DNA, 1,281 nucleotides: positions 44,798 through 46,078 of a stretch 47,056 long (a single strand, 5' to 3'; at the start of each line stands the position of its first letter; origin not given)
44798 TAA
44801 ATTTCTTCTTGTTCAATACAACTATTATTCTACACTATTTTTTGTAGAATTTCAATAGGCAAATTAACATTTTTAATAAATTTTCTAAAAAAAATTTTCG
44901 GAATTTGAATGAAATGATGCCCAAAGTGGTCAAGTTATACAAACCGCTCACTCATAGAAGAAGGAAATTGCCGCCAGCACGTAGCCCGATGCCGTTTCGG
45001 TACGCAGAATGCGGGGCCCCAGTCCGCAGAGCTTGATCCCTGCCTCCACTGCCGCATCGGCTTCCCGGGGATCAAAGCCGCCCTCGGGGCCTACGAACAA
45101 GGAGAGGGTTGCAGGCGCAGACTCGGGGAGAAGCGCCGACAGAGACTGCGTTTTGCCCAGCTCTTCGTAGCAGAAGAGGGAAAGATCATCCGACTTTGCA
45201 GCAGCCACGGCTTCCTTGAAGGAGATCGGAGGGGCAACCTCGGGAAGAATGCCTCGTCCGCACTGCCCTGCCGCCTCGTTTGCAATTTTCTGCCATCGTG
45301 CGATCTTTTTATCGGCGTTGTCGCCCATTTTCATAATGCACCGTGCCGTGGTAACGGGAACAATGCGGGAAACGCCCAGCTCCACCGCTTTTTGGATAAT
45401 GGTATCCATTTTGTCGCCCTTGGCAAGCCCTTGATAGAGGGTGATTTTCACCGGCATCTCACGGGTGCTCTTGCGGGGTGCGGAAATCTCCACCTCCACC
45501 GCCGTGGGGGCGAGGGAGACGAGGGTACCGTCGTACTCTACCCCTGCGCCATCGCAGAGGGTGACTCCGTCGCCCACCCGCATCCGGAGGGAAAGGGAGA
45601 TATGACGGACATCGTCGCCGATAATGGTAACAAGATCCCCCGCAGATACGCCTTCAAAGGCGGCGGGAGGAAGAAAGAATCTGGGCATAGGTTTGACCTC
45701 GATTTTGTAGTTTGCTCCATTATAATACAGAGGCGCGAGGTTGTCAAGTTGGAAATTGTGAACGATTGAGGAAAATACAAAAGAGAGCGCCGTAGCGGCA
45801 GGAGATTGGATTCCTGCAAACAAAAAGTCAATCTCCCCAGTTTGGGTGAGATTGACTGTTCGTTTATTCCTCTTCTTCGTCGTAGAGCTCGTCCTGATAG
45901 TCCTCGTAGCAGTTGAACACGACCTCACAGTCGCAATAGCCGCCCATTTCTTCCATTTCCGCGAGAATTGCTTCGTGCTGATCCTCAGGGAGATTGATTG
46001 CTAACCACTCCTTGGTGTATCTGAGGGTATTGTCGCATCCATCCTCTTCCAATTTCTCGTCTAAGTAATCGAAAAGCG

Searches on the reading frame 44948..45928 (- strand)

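Call 27: search_protein_families(library=pfam, proteins=[window:44948-45928:-])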
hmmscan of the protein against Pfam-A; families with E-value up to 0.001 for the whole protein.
window:44948-45928:- (326 aa): 2 families
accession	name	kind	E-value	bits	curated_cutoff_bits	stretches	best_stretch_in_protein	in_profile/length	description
PF04452.19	Methyltrans_RNA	-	4.7e-53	179.6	23.9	1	157-321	2-164/165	RNA methyltransferase domain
PF20260.4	PUA_4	-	4.1e-08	33.6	23.9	1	104-148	3-47/48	RNA methyltransferase PUA domain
